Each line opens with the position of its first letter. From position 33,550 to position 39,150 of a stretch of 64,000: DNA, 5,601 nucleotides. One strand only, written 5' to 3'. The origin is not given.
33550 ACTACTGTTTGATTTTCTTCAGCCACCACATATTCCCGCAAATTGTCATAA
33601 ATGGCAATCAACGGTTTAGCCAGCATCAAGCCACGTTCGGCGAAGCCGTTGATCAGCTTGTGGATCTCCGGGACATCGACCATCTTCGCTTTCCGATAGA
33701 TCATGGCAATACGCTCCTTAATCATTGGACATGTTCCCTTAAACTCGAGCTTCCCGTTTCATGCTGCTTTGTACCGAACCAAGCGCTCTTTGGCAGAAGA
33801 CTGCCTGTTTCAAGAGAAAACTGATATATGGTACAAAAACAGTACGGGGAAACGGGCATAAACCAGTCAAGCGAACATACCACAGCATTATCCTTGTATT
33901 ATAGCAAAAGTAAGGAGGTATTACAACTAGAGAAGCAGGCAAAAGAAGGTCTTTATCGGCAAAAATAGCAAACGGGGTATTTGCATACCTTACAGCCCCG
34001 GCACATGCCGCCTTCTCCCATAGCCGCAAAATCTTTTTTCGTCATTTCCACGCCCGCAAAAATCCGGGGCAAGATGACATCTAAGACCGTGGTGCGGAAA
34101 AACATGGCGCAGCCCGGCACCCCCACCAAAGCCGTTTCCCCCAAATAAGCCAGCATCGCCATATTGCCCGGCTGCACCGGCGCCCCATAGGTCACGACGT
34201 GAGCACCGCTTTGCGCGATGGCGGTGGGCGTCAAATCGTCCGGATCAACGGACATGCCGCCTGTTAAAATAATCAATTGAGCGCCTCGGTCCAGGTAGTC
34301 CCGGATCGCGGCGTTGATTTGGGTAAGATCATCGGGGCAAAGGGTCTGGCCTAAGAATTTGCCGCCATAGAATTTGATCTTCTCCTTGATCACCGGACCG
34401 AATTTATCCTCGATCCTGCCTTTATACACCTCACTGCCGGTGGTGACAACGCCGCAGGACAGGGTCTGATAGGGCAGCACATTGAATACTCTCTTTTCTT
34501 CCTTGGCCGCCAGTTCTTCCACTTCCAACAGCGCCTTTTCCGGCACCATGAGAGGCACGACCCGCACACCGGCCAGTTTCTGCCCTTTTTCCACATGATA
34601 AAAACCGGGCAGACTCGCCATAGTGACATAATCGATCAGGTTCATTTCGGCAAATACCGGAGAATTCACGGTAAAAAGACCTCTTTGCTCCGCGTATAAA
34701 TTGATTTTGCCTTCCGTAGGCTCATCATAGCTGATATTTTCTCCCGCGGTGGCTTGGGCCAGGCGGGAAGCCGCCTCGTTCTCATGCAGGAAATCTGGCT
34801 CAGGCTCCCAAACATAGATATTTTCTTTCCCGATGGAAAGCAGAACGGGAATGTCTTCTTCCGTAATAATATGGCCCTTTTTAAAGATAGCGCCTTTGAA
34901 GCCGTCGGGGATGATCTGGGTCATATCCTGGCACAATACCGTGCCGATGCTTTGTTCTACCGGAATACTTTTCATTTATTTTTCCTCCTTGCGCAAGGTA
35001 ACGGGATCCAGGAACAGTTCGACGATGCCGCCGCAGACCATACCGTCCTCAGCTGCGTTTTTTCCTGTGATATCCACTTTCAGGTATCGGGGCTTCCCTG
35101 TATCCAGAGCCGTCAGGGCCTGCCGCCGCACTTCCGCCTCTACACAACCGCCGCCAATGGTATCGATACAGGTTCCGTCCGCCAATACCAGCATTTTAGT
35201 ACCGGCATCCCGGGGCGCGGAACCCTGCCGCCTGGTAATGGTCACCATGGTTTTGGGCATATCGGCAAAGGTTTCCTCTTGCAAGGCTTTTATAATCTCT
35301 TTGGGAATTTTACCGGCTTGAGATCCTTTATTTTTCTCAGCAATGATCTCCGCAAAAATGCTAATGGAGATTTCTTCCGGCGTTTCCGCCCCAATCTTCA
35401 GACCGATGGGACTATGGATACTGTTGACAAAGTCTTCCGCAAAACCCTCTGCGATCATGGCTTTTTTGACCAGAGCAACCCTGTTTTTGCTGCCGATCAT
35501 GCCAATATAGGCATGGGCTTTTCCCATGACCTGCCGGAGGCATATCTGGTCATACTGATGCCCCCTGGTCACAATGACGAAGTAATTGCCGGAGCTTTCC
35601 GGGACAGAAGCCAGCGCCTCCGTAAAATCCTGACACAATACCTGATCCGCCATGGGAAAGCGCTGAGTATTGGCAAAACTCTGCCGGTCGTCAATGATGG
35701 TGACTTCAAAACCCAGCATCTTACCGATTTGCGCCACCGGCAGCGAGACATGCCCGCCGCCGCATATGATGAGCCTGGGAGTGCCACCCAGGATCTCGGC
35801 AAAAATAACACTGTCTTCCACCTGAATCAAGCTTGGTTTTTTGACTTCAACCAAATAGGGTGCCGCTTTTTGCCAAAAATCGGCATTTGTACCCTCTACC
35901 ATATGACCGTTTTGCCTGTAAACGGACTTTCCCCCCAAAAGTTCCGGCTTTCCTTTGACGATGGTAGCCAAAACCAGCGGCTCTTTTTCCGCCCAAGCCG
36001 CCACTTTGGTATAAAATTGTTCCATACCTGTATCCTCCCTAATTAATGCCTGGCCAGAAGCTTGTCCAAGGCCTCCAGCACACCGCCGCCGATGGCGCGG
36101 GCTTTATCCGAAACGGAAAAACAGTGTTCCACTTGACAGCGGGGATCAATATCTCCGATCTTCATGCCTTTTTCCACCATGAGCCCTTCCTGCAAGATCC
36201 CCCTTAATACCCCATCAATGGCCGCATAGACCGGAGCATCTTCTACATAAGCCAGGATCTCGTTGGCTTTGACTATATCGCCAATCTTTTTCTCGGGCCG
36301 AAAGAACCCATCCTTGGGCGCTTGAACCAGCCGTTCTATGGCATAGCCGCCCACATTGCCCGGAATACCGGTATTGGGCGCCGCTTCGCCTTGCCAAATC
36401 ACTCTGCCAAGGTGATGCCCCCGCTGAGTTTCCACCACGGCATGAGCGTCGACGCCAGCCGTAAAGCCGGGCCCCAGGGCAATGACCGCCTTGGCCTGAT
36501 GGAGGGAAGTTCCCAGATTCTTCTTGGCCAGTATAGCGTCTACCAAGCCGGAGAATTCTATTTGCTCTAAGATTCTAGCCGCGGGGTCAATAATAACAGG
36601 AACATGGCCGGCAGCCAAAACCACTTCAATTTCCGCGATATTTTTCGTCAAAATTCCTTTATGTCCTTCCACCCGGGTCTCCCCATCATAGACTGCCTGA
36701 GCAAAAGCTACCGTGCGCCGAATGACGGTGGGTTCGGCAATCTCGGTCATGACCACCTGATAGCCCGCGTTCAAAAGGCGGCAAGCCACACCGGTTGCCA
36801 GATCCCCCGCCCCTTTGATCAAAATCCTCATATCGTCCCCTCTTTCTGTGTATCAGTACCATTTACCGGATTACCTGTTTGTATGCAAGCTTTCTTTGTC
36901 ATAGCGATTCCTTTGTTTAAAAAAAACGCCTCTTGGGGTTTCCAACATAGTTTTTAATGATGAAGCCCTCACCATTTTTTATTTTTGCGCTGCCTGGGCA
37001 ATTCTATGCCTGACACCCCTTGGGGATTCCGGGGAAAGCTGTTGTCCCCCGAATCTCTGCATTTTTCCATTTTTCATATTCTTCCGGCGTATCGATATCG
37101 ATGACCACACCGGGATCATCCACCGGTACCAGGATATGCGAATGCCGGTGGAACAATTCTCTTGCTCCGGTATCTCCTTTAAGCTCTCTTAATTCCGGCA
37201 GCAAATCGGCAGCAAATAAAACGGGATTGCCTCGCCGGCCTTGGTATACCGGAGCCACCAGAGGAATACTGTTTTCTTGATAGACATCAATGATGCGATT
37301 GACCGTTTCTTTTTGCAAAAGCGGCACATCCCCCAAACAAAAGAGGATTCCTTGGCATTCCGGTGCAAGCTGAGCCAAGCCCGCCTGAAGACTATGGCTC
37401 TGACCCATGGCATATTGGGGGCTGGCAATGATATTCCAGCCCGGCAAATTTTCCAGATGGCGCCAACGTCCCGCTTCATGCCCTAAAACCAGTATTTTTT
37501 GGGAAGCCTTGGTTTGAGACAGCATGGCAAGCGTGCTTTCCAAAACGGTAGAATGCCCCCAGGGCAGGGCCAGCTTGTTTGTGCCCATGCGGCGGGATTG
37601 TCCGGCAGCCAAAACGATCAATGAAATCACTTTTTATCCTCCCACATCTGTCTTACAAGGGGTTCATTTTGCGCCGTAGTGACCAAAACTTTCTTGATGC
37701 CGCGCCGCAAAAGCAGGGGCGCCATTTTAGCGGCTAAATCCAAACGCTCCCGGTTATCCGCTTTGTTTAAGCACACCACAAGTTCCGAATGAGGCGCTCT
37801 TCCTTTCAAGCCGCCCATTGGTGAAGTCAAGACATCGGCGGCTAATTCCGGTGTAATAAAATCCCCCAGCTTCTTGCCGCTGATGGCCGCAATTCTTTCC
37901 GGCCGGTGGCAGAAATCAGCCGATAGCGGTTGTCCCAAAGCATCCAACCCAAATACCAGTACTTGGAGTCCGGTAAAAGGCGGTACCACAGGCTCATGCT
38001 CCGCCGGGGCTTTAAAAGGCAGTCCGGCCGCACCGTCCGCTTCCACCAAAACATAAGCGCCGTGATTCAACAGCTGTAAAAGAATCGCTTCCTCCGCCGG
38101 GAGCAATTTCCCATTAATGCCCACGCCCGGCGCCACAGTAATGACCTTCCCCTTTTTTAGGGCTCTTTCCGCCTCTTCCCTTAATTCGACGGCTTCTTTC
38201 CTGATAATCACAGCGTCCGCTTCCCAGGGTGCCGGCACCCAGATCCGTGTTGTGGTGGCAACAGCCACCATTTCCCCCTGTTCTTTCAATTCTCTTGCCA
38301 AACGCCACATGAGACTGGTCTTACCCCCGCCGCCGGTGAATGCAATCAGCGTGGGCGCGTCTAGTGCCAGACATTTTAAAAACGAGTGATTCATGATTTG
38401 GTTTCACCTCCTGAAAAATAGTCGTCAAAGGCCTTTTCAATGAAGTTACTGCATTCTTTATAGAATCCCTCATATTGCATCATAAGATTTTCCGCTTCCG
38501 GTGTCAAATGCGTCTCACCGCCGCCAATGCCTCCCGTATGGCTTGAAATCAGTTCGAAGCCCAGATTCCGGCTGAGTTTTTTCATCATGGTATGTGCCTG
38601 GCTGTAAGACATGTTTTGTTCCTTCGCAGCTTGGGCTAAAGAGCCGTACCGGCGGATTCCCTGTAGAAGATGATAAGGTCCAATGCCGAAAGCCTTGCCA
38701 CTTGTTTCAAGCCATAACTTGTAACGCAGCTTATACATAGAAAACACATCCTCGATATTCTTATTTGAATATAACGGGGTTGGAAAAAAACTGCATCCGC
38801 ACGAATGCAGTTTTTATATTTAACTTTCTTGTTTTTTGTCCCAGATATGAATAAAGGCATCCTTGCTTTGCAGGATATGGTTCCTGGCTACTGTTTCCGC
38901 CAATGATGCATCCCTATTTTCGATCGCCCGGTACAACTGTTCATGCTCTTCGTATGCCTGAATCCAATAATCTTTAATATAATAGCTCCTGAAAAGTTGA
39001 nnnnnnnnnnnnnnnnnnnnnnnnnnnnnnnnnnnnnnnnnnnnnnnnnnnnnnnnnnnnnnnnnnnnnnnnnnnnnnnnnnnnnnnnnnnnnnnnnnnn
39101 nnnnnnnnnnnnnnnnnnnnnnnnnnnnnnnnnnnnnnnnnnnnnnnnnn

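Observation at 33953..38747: Selenium-dependent molybdenum hydroxylase maturation cluster (ModE-like, yqeC, mocA, yqeB, xdhC, MoCF-binding) without a hydroxylase catalytic subunit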

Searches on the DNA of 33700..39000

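Call 61: search_rna_families(source=window, start=33700, end=39000, threshold=evalue, max_evalue=1)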
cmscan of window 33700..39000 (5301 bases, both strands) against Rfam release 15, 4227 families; matches with E-value up to 1: 1.
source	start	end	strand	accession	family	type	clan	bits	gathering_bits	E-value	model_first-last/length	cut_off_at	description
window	36681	36819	+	RF02257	adapt33_3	Gene; lncRNA;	-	20.2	70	0.44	1-140/140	no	Adaptive response 33 conserved region 3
